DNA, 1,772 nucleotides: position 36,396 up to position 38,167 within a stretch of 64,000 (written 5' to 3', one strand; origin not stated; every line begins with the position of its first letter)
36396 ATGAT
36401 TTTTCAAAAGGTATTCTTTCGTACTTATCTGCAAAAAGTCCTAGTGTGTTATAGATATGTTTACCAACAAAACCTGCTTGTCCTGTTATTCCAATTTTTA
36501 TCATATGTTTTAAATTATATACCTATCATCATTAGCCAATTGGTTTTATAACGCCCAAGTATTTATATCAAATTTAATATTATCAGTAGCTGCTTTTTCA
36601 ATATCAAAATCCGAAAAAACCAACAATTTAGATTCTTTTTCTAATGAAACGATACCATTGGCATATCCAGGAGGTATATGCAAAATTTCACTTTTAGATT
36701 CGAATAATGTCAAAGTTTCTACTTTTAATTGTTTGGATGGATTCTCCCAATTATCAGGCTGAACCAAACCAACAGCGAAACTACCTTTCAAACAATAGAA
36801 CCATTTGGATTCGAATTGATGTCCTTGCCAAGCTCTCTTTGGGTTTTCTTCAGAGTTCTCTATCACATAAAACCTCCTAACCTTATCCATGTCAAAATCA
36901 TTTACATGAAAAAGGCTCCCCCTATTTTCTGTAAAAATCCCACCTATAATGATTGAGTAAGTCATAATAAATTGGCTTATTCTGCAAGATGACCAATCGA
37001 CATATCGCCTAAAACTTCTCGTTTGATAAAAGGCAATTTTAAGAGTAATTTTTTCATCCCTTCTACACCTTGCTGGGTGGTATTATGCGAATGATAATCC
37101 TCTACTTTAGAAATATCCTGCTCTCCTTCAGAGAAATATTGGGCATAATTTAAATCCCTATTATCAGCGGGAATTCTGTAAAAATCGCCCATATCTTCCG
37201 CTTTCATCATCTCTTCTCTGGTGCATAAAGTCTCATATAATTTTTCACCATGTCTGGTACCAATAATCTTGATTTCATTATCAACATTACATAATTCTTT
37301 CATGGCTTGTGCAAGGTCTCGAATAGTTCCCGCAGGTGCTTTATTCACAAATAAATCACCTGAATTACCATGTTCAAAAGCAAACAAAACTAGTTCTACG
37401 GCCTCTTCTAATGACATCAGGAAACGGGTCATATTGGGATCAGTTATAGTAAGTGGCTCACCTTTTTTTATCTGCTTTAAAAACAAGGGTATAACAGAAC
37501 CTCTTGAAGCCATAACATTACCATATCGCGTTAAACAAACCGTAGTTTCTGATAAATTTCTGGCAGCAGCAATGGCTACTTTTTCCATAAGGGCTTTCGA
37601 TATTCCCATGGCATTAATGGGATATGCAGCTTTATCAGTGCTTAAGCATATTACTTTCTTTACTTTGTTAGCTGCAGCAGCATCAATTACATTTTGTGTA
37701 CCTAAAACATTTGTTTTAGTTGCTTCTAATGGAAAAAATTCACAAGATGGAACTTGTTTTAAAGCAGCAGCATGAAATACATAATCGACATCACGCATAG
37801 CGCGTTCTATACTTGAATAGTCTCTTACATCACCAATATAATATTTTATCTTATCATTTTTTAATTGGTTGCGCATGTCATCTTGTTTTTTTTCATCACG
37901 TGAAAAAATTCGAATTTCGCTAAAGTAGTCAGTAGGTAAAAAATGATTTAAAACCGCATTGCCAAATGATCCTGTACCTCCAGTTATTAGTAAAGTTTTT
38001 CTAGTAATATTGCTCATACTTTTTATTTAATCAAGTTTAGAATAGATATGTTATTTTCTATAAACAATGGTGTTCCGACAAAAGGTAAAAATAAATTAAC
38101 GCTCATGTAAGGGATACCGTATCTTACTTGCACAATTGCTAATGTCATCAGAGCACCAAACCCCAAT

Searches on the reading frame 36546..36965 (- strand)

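Call 15: search_protein_families(library=pfam, proteins=[window:36546-36965:-], max_evalue=0.001)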
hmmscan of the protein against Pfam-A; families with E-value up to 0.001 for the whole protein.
window:36546-36965:- (139 aa): 1 family
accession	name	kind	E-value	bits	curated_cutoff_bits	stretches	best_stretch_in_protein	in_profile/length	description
PF05523.17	FdtA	-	2.8e-05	24.4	23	1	12-121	12-113/131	WxcM-like, C-terminal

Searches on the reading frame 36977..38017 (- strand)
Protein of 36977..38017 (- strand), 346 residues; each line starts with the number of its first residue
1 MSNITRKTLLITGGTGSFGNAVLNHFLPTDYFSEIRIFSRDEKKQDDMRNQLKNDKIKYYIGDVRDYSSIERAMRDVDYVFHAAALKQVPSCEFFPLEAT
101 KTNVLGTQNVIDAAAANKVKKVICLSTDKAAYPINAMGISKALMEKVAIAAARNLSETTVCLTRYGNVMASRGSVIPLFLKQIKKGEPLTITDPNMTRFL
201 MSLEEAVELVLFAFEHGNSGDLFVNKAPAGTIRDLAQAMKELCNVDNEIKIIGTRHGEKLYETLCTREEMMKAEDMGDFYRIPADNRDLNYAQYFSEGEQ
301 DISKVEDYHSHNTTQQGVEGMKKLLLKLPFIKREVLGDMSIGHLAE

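Call 15: search_protein_families(library=pfam, proteins=[window:36977-38017:-], max_evalue=0.001)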
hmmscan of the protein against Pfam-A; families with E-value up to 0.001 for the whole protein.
window:36977-38017:- (346 aa): 13 families
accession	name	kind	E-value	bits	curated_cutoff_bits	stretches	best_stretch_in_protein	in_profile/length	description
PF02719.21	Polysacc_synt_2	-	2.8e-105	352.2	20.2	1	9-282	1-291/293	Polysaccharide biosynthesis protein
PF01370.27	Epimerase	-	2e-25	90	20.9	1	10-220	2-231/240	NAD dependent epimerase/dehydratase family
PF08485.16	Polysacc_syn_2C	-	1.7e-23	82.5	25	1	285-332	1-48/48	Polysaccharide biosynthesis protein C-terminal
PF01073.25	3Beta_HSD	-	2.7e-19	69.7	22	1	10-133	1-122/280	3-beta hydroxysteroid dehydrogenase/isomerase family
PF16363.11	GDP_Man_Dehyd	-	1.2e-15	58.3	27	1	10-241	1-265/332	GDP-mannose 4,6 dehydratase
PF13460.12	NAD_binding_10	-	2.2e-12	47.7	27.2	1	13-132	1-103/184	NAD(P)H-binding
PF05368.20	NmrA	-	3.2e-11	43.8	27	1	6-230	2-190/298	NmrA-like family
PF04321.23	RmlD_sub_bind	-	1.1e-08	35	27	1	8-129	2-103/287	RmlD substrate binding domain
PF07993.18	NAD_binding_4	-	3.7e-08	33.3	20.1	1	11-130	1-138/258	Male sterility protein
PF08659.16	KR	-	8e-05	23.1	22.6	1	8-84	2-89/180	KR domain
PF01118.30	Semialdhyde_dh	-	0.00022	22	26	0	11-124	4-107/121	Semialdehyde dehydrogenase, NAD binding domain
PF03435.24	Sacchrp_dh_NADP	-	0.00034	21.4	25.1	1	10-84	2-76/129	Saccharopine dehydrogenase NADP binding domain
PF00106.31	adh_short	-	0.00096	19.1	26.6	0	7-77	1-71/195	short chain dehydrogenase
